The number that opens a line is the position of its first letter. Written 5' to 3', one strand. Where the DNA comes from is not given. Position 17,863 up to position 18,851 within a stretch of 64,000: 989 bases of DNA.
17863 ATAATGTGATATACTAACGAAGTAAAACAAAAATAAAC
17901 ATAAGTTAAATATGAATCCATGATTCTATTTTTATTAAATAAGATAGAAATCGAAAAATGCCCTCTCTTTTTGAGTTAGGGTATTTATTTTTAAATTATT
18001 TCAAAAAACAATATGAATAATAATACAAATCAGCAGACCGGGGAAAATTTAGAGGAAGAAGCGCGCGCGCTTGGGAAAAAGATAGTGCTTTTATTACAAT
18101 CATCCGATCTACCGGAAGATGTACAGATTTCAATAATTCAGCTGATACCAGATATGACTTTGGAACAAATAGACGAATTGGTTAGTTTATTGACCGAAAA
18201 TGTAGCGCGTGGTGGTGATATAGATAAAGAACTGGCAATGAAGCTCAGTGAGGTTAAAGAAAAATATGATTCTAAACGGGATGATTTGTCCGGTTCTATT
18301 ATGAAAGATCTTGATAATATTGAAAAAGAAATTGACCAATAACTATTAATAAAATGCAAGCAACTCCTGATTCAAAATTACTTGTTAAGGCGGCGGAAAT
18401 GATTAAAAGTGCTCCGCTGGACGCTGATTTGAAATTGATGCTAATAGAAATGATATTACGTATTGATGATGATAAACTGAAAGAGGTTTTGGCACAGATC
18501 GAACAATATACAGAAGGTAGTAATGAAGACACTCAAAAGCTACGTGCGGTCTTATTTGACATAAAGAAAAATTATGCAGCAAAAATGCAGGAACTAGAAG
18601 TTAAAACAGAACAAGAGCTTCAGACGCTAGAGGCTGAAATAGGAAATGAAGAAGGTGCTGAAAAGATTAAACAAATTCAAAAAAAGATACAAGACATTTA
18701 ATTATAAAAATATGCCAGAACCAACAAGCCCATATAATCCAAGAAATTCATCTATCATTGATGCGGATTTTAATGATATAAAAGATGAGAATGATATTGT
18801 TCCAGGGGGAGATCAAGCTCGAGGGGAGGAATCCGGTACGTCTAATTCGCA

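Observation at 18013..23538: Operon of two paralogous small acidic helical proteins and an approximately 1600-aa acidic repeat protein of unknown function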

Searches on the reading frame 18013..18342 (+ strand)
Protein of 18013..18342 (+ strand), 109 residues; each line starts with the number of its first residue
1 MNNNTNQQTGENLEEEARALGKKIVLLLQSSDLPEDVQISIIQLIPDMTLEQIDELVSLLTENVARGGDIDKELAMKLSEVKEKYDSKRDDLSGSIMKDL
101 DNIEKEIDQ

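Call 3: search_protein_families(library=pfam, proteins=[window:18013-18342:+], max_evalue=1)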
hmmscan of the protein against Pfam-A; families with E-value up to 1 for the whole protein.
window:18013-18342:+ (109 aa): 1 family
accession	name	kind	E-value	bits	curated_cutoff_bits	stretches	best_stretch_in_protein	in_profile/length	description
PF20909.2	SpGH101_helical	-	0.011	16.1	27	1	76-94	18-36/60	Endo-alpha-N-acetylgalactosaminidase, helical bundle domain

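Call 4: search_protein_families(library=ncbifam, proteins=[window:18013-18342:+], max_evalue=1)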
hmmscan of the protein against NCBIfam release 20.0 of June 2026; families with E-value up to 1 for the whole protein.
window:18013-18342:+ (109 aa): 1 family
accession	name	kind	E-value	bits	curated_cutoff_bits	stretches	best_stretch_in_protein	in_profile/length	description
NF009195.0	PRK12543.1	subfamily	0.076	12.5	197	1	43-90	23-70/192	RNA polymerase sigma factor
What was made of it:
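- Closest known: T7SSb LXG effectors with small helical Lap partner proteins, and WXG100 pairs. Different: No WXG100, LXG, DUF3130 or DUF3958 match (calls 3, 4).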

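Call 15: find_homologous_proteins(query=window:18013-18342:+, max_evalue=0.01)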
Query window:18013-18342:+ (109 aa): 16 proteins with E <= 0.01 among 31 candidates.
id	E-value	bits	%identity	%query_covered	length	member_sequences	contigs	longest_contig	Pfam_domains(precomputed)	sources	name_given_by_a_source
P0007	2.8e-58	212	100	100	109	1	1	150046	-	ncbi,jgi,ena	ncbi:MAG: hypothetical protein WCW66_02570 [Patescibacteria group bacterium]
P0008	4.6e-44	166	79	100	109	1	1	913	-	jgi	jgi:hypothetical protein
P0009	2.8e-39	151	72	98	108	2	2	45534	-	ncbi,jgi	ncbi:MAG: hypothetical protein WC693_06510 [Patescibacteria group bacterium]|jgi:hypothetical protei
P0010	3.9e-39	150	72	100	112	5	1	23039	-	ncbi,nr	ncbi:hypothetical protein KKB10_04165 [Patescibacteria group bacterium]|nr:hypothetical protein [Pat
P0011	5.0e-39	150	73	98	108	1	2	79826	-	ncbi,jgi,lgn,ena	ncbi:MAG: hypothetical protein WC693_05070 [Patescibacteria group bacterium]|jgi:hypothetical protei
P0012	4.6e-38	147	71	98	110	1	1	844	-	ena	-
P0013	6.1e-38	147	71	100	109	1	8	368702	-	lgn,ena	-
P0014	1.2e-36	142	70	96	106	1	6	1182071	-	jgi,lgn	jgi:hypothetical protein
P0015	1.2e-35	139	73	90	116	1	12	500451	-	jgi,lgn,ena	jgi:hypothetical protein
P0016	5.8e-35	137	68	96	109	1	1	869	-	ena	-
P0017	1.4e-34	136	71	89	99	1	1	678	-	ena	-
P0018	4.3e-33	131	66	99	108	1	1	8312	-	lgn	-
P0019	4.4e-33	131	66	94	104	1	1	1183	-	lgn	-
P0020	2.7e-32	129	64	99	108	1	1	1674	-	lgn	-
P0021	5.2e-30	121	62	95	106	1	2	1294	-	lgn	-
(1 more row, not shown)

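Call 17: find_encoding_contigs(protein=P0014, flank=10000, max_places=2)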
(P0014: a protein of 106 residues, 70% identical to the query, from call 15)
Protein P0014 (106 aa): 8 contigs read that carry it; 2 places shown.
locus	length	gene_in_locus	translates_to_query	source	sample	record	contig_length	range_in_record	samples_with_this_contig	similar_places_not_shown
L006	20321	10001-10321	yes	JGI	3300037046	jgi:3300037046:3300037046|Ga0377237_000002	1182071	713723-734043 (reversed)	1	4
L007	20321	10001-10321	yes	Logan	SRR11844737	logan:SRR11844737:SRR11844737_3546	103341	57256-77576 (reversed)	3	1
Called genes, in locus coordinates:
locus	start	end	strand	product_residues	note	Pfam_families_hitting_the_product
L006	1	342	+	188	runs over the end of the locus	PF04307:YdjM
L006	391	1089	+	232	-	PF13462:Thioredoxin_4, PF01323:DSBA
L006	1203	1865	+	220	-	PF02592:Vut_1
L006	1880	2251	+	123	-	PF02629:CoA_binding (faint), PF13380:CoA_binding_2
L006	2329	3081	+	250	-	PF13462:Thioredoxin_4, PF13098:Thioredoxin_2, PF01323:DSBA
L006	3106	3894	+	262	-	PF01790:LGT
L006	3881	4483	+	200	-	PF13462:Thioredoxin_4, PF01323:DSBA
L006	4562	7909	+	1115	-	PF13517:FG-GAP_3 (faint), PF25021:TEN_NHL (faint), PF01731:Arylesterase (faint), PF01839:FG-GAP (faint), PF24684:Vgb_lyase (faint), PF10282:Lactonase (faint), PF01436:NHL, PF08450:SGL (weak)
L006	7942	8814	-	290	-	PF00781:DAGK_cat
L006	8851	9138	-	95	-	-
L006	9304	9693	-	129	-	-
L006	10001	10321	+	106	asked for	-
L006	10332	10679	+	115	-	-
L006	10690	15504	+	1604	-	-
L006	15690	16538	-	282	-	-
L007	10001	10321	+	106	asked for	-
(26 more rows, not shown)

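Call 18: find_encoding_contigs(protein=P0015, flank=10000, max_places=2)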
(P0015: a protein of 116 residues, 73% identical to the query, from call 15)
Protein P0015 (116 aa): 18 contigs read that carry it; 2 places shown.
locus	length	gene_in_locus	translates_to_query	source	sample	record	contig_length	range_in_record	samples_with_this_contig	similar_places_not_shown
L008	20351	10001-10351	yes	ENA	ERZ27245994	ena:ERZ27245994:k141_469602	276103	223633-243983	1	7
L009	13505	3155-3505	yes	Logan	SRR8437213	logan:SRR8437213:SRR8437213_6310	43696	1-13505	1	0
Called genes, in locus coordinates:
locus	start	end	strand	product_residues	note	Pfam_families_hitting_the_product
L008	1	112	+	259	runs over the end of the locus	PF01790:LGT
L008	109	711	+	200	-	PF13462:Thioredoxin_4, PF01323:DSBA, PF13743:Thioredoxin_5 (weak)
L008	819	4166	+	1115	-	PF01839:FG-GAP (faint), PF01731:Arylesterase (faint), PF08450:SGL (faint), PF24684:Vgb_lyase (faint), PF25021:TEN_NHL (weak), PF01436:NHL (weak), PF10282:Lactonase (faint), PF13517:FG-GAP_3 (weak)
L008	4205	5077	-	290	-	PF00781:DAGK_cat, PF01513:NAD_kinase (faint)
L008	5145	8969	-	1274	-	PF18076:FGAR-AT_N, PF18072:FGAR-AT_linker, PF02769:AIRS_C, PF22689:FGAR-AT_PurM_N-like, PF02769:AIRS_C, PF13507:GATase_5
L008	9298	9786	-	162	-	-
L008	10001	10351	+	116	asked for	-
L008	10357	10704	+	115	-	-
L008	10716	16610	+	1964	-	-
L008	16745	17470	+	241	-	-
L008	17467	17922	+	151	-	-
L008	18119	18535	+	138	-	PF04892:VanZ-LLP1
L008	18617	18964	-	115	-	PF00453:Ribosomal_L20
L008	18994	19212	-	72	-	-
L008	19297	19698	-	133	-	PF05198:IF3_N, PF00707:IF3_C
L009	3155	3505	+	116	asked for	-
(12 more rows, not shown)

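Call 19: find_encoding_contigs(protein=P0009, flank=10000, max_places=2)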
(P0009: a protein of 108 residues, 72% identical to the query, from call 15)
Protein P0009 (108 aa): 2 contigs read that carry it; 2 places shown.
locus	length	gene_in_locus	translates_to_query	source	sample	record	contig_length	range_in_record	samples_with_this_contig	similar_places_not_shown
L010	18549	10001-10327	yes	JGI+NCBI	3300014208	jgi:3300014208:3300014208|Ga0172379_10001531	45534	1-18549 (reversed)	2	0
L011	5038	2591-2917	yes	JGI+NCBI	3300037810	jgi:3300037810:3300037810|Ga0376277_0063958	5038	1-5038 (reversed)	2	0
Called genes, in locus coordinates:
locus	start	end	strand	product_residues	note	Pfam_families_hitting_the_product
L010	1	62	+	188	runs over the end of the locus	PF04307:YdjM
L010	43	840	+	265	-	PF13462:Thioredoxin_4, PF01323:DSBA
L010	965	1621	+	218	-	PF02592:Vut_1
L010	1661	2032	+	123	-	PF13380:CoA_binding_2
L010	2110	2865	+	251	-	PF13462:Thioredoxin_4, PF13098:Thioredoxin_2, PF01323:DSBA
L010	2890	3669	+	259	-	PF01790:LGT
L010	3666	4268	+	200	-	PF13462:Thioredoxin_4, PF01323:DSBA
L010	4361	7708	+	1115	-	PF01731:Arylesterase (faint), PF25021:TEN_NHL (faint), PF08450:SGL (weak), PF01436:NHL (weak), PF10282:Lactonase (faint), PF01839:FG-GAP (faint), PF13517:FG-GAP_3 (weak)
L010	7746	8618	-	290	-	PF00781:DAGK_cat, PF01513:NAD_kinase (faint)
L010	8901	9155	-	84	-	PF01541:GIY-YIG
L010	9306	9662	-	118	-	-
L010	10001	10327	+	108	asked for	-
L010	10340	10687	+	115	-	-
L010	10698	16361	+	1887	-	-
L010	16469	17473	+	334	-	-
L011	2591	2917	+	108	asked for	-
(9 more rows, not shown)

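Call 21: search_protein_families(library=phrogs, proteins=[window:18013-18342:+], max_evalue=0.1)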
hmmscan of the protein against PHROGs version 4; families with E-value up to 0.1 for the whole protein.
window:18013-18342:+ (109 aa): 2 families
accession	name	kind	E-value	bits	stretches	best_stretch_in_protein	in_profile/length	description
phrog_23683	-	unknown function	0.0045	18.3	1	45-107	24-86/121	-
phrog_6408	-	unknown function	0.028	15.7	1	16-68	29-80/83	-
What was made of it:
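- On Phage tape measure protein plus G/GT chaperones: No Pfam or PHROG hit for C (calls 3, 21).
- C has no PHROG or Pfam tail match (calls 3, 21).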

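Call 22: search_protein_families(library=padloc, proteins=[window:18013-18342:+], max_evalue=0.1)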
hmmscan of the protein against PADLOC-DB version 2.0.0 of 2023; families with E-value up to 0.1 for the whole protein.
window:18013-18342:+ (109 aa): 0 families

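Call 26: search_solved_structures(query=A2, max_evalue=10)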
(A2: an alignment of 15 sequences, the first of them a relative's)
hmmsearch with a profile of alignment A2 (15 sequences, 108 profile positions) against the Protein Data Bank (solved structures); distinct sequences matched with E-value up to 10: 1.
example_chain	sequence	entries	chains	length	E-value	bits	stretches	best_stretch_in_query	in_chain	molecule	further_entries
7kiu_A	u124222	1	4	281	0.96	12.8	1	40-66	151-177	Deoxyribonuclease gamma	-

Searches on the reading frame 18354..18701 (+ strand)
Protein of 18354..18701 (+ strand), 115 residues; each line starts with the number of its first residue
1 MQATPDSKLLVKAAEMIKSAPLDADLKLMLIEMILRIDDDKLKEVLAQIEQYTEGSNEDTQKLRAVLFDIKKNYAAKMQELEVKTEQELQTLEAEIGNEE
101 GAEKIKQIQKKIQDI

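Call 3: search_protein_families(library=pfam, proteins=[window:18354-18701:+], max_evalue=1)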
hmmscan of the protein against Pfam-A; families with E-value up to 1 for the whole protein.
window:18354-18701:+ (115 aa): 0 families

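Call 4: search_protein_families(library=ncbifam, proteins=[window:18354-18701:+], max_evalue=1)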
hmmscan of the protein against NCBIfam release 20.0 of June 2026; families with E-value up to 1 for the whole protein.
window:18354-18701:+ (115 aa): 2 families
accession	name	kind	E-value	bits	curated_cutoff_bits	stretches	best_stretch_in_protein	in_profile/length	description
NF043026.1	T4SS_AnkK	equivalog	0.011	14.4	650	1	37-113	310-381/623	Dot/Icm T4SS effector AnkK/LegA5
NF007858.0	PRK10568.1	equivalog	0.042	13.4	174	1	41-113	46-114/206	molecular chaperone OsmY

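Call 16: find_homologous_proteins(query=window:18354-18701:+, max_evalue=0.01)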
Query window:18354-18701:+ (115 aa): 6 proteins with E <= 0.01 among 13 candidates.
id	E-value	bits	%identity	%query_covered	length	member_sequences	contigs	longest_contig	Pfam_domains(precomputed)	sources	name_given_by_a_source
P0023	1.6e-51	190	100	87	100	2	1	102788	-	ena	-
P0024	4.1e-40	154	71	100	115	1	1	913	-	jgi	jgi:uncharacterized protein YneF (UPF0154 family)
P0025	3.9e-37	144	69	99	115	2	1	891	-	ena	-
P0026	4.3e-37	144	68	99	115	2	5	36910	-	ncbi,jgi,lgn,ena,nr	ncbi:hypothetical protein KKB10_04160 [Patescibacteria group bacterium]|nr:hypothetical protein [Pat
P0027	3.8e-34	135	65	99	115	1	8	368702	-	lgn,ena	-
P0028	4.3e-34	134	66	99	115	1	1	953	-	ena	-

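Call 21: search_protein_families(library=phrogs, proteins=[window:18354-18701:+], max_evalue=0.1)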
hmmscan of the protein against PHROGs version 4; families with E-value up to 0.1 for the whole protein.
window:18354-18701:+ (115 aa): 1 family
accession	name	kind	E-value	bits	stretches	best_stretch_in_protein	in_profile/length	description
phrog_9261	-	unknown function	0.047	13.2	1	3-86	61-136/703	-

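Call 22: search_protein_families(library=padloc, proteins=[window:18354-18701:+], max_evalue=0.1)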
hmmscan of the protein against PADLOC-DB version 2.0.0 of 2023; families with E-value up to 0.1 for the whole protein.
window:18354-18701:+ (115 aa): 0 families

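Call 27: search_solved_structures(query=A3, max_evalue=10)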
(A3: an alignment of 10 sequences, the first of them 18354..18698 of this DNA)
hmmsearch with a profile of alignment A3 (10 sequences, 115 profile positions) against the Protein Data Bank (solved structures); distinct sequences matched with E-value up to 10: 24.
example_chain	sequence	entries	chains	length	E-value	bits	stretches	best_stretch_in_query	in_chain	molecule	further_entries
2lsg_A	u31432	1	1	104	0.23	14.9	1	18-79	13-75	DNA repair protein REV1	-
2lsj_A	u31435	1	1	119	0.25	14.8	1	17-79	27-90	DNA repair protein REV1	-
4fjo_A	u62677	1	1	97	0.25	14.8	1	19-80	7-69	DNA repair protein REV1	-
6c59_A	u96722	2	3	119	0.29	14.6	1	18-79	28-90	Chimeric Pol kappa RIR Rev1 C-terminal domain | Chimeric protein of the Pol Kappa RIR helix and the Rev1 C-terminal domain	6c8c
4ba9_A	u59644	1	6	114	0.31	14.5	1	19-79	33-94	DNA POLYMERASE KAPPA, DNA REPAIR PROTEIN REV1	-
2lsi_A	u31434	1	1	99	0.31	14.5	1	22-80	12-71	DNA repair protein REV1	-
4ext_A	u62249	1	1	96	0.32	14.4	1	24-80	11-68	DNA repair protein REV1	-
6ign_A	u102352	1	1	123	0.37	14.2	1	36-101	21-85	Kinesin-1 heavy chain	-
6igv_A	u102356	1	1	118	0.4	14.1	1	36-101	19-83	Kinesin-1 heavy chain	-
2lsk_A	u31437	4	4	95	0.42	14.1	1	24-80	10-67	DNA repair protein REV1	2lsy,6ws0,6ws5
2n1g_A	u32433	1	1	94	0.42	14.1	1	24-80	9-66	DNA repair protein REV1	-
5cz3_A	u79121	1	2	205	0.46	13.9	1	58-108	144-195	M64R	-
2jua_A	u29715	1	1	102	0.53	13.8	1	41-113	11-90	de novo protein S836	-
9w4c_A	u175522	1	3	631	0.83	13.1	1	58-115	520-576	fusion protein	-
8fy3_B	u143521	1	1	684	0.86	13.1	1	35-83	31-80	CCR4-NOT transcription complex subunit 10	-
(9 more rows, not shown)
